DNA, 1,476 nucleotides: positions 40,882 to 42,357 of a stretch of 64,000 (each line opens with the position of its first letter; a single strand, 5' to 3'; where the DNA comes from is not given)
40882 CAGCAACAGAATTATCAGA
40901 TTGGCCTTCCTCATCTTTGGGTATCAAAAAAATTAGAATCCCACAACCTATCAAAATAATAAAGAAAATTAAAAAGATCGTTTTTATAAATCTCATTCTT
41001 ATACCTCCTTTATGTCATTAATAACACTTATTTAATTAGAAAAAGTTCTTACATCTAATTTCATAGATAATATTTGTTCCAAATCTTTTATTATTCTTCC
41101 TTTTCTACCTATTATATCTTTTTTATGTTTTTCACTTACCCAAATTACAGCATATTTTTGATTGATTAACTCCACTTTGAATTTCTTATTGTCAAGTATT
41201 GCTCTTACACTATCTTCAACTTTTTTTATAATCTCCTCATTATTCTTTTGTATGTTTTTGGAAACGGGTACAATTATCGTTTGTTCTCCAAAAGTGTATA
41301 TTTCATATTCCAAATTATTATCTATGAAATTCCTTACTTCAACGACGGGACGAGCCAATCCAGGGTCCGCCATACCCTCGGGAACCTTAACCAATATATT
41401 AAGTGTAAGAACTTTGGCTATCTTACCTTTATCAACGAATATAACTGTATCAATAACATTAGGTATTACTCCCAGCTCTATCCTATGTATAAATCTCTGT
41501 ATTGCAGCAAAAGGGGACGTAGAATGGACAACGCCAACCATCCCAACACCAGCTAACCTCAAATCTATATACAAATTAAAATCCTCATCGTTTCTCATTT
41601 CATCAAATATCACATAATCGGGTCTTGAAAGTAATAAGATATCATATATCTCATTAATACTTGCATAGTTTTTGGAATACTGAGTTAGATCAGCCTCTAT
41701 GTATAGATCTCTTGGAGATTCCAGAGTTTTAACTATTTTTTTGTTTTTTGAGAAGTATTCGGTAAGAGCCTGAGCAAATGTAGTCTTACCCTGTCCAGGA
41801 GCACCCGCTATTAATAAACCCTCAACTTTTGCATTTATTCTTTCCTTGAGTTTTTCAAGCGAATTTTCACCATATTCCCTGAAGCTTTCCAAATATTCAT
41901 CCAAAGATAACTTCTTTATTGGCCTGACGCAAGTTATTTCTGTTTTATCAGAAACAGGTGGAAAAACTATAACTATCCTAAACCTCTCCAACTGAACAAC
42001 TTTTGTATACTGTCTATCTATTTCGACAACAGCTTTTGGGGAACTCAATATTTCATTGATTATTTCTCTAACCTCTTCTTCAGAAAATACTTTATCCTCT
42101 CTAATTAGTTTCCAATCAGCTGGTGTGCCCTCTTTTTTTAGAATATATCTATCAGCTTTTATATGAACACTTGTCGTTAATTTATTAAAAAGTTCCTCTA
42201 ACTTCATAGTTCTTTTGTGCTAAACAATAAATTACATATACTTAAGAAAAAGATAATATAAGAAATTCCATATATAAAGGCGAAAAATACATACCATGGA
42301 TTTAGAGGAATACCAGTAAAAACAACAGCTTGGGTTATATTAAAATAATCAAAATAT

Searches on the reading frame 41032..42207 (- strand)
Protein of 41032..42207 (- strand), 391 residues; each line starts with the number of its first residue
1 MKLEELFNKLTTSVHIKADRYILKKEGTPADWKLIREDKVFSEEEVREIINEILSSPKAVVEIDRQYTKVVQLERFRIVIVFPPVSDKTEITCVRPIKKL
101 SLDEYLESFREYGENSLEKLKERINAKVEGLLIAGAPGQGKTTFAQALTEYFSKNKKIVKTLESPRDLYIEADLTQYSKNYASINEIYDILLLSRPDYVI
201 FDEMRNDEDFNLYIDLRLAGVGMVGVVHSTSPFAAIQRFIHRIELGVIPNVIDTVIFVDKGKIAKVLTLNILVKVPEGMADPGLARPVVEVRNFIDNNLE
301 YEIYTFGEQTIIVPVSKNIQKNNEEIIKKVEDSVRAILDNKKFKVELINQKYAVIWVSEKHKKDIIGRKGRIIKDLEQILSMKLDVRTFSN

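Call 76: search_protein_families(library=pfam, proteins=[window:41032-42207:-], max_evalue=0.000001)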
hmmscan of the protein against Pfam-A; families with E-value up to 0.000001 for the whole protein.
window:41032-42207:- (391 aa): 1 family
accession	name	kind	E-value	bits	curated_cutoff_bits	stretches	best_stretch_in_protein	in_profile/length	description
PF00437.27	T2SSE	-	4e-08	32.8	24.9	1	111-240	125-256/370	Type II/IV secretion system protein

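Call 82: search_protein_families(library=padloc, proteins=[window:41032-42207:-], max_evalue=0.001)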
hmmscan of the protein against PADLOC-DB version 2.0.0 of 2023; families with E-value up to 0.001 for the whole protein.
window:41032-42207:- (391 aa): 3 families
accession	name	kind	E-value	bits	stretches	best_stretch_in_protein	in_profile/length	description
PDLC02196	IetA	-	0.0003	18.3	1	46-150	45-144/374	-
PDLC04140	mad8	-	0.00055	17.5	1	114-157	14-56/314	mads_8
PDLC00268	PtuA1|PtuA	-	0.00058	17.4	0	122-183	19-77/411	AAA ATPase domain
